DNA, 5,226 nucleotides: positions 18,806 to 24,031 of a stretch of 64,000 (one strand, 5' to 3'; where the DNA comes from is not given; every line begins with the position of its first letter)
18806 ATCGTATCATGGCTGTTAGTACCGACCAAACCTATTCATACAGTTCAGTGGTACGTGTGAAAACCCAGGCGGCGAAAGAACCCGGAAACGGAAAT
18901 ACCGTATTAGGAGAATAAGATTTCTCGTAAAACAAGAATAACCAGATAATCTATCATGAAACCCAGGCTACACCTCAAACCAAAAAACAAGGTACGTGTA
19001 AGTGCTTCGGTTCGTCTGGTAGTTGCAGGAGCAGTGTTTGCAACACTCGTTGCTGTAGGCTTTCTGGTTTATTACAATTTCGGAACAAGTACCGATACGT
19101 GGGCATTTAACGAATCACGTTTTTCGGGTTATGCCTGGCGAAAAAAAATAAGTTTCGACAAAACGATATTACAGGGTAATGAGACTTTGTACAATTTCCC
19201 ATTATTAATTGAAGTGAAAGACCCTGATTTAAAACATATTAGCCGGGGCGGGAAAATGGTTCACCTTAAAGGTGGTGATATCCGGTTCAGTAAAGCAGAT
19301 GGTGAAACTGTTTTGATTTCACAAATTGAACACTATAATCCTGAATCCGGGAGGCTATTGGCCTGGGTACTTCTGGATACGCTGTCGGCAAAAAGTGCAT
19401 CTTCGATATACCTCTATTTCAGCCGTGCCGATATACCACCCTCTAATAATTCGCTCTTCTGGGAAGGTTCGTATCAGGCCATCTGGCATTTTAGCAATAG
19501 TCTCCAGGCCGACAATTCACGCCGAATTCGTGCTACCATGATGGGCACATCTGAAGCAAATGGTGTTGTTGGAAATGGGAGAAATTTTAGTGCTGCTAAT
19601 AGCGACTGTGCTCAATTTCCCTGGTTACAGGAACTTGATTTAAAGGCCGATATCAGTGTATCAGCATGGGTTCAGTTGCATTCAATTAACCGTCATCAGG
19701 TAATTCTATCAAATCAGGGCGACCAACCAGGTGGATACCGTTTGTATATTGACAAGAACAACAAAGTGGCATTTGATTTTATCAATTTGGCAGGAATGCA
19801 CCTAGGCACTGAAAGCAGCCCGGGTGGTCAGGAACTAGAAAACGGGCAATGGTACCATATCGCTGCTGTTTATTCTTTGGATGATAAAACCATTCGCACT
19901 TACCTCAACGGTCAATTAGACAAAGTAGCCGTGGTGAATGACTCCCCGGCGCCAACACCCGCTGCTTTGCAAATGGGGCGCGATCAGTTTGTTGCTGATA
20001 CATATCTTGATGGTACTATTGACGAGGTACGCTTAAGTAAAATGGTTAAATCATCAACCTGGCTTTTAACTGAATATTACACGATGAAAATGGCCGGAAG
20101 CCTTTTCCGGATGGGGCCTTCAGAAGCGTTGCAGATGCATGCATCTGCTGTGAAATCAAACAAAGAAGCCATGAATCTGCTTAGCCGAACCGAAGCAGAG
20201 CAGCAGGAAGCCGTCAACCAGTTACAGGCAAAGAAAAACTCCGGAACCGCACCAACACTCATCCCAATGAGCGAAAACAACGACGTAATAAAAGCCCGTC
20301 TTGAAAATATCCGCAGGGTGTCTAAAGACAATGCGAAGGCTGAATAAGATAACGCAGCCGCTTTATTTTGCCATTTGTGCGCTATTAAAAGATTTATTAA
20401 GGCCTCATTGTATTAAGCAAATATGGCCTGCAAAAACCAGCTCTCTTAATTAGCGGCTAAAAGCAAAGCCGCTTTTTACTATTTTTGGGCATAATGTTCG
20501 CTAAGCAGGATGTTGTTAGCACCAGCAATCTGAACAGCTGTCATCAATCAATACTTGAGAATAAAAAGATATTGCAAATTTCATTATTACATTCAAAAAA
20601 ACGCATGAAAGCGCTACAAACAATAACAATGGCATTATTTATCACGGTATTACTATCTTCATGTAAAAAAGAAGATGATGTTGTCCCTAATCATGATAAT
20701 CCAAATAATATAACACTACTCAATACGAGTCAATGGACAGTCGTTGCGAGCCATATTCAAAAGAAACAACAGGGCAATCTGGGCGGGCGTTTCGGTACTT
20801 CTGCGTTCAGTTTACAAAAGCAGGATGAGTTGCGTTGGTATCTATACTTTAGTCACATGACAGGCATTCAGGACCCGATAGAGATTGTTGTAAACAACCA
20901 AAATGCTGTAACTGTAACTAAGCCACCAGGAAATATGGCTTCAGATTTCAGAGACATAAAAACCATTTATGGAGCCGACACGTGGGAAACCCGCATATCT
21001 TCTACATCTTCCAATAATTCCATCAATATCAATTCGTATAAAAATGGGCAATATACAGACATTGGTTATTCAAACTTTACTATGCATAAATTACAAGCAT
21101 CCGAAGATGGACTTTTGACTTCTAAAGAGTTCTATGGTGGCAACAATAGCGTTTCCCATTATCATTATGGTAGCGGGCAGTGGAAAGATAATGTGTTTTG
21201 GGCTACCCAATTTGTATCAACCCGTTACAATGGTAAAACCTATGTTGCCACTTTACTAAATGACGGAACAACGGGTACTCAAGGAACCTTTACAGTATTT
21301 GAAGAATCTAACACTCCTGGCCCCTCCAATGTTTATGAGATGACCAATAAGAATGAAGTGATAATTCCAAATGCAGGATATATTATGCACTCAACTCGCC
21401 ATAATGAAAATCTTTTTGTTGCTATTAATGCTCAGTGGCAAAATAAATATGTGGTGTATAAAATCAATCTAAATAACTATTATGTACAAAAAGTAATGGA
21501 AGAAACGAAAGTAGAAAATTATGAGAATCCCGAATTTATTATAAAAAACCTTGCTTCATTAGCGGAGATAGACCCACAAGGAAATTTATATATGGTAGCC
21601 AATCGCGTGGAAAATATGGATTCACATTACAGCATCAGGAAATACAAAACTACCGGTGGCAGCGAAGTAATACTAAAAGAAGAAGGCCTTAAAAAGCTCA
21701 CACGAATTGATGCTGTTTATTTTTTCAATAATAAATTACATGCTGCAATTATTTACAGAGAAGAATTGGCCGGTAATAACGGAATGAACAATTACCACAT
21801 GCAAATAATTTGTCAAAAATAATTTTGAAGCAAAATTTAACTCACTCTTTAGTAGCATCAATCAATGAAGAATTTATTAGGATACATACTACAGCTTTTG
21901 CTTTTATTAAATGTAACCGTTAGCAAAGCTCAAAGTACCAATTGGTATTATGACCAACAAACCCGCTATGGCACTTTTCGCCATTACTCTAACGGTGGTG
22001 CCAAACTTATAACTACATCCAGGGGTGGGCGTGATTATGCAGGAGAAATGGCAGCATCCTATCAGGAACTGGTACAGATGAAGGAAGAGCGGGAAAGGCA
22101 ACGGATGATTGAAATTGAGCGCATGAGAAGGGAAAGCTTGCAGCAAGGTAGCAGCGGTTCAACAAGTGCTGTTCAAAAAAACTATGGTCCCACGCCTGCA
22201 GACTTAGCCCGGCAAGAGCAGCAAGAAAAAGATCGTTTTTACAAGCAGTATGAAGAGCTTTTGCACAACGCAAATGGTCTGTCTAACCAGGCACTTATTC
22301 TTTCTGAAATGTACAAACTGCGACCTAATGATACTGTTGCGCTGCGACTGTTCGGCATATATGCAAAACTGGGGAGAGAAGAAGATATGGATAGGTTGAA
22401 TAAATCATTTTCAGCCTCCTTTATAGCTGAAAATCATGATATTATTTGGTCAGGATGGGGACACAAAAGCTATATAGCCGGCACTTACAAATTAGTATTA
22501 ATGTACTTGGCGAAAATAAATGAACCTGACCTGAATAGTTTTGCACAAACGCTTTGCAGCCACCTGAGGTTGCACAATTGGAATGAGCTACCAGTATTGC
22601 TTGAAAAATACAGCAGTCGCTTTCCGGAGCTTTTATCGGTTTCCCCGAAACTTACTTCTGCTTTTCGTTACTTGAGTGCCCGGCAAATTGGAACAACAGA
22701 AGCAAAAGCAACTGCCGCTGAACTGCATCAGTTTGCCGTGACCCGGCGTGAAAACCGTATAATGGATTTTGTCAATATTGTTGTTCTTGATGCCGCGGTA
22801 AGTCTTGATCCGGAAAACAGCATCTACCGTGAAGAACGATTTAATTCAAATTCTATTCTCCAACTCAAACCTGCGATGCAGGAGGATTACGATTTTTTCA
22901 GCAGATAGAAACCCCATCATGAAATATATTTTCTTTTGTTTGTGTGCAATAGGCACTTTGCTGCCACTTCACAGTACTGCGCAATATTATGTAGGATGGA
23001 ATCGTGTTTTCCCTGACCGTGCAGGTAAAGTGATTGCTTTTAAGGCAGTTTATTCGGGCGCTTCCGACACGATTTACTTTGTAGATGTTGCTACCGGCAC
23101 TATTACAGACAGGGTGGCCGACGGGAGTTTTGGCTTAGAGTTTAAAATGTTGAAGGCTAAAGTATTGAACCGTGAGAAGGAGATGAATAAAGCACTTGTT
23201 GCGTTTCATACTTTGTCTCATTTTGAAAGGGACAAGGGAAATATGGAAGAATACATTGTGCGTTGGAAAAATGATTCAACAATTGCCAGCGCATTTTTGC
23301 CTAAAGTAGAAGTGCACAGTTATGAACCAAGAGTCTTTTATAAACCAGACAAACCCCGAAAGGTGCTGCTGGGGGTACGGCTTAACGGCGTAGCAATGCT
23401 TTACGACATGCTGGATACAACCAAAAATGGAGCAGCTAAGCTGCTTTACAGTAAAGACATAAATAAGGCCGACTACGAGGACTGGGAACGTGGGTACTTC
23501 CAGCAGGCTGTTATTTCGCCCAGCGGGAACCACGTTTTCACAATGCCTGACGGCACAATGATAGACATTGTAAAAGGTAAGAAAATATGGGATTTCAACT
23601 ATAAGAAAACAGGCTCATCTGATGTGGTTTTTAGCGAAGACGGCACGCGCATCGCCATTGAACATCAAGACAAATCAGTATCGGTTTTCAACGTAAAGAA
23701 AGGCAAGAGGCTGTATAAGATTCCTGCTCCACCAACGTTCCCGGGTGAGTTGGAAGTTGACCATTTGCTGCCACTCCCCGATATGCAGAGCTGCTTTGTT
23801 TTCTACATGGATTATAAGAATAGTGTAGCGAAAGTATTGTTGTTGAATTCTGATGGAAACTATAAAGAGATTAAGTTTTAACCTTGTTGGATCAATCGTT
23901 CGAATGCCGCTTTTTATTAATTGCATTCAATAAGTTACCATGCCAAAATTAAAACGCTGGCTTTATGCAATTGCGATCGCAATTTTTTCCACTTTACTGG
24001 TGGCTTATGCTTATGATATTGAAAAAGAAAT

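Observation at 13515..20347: Three tandem two-gene cassettes: small secreted beta-module protein plus N-anchored DUF2341-like/LamG protein, two of three T9SS-targeted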

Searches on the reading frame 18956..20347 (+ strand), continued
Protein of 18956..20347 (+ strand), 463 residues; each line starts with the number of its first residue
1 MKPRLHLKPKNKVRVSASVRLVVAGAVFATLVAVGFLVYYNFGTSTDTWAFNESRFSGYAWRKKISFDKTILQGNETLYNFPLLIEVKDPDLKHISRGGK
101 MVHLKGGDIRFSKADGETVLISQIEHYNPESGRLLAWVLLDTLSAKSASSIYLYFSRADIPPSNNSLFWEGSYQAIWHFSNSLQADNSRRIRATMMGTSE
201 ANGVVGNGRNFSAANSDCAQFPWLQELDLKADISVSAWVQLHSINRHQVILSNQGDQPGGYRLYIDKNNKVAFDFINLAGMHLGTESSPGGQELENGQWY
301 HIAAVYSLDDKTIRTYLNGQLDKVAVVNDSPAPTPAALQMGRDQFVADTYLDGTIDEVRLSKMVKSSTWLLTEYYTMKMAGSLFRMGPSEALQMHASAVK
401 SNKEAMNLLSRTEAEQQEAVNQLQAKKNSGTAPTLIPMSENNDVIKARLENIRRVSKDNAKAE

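Call 88: search_solved_structures(query=A4, max_evalue=0.1)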
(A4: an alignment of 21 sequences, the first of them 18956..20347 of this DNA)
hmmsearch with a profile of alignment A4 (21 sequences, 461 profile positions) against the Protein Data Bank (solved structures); distinct sequences matched with E-value up to 0.1: 4.
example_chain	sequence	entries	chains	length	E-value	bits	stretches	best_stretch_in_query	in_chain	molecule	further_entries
4qvs_A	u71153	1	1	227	0.0023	20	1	232-370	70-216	S-layer domain-containing protein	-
3flp_A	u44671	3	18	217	0.0076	18.4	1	223-367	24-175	SAP-like pentraxin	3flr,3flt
4dqa_A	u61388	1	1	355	0.017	17.2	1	291-375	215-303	uncharacterized protein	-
5hon_A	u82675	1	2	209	0.067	15.2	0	294-366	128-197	Extracellular arabinanase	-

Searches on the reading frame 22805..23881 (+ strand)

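Call 9: search_protein_families(library=pfam, proteins=[window:22805-23881:+], max_evalue=0.01)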
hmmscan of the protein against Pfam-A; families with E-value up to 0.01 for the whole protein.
window:22805-23881:+ (358 aa): 5 families
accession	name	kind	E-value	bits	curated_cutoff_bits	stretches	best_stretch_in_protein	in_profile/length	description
PF23586.2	Beta-prop_NWD2_C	-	0.00014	21.6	33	1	248-332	118-205/341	NWD2 C-terminal beta-propeller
PF25174.1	Beta-prop_THOC3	-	0.00044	19.8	305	1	272-308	217-253/272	THOC3 beta-propeller domain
PF12894.13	ANAPC4_WD40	-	0.00054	20.6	22.9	1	257-308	25-78/91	Anaphase-promoting complex subunit 4 WD40 domain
PF24796.1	WDR55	-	0.0017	17.9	200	1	259-306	44-91/296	WDR55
PF24817.1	WD40_WDHD1_1st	-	0.0035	17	109.9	1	231-306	180-260/291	WDHD1 first WD40 domain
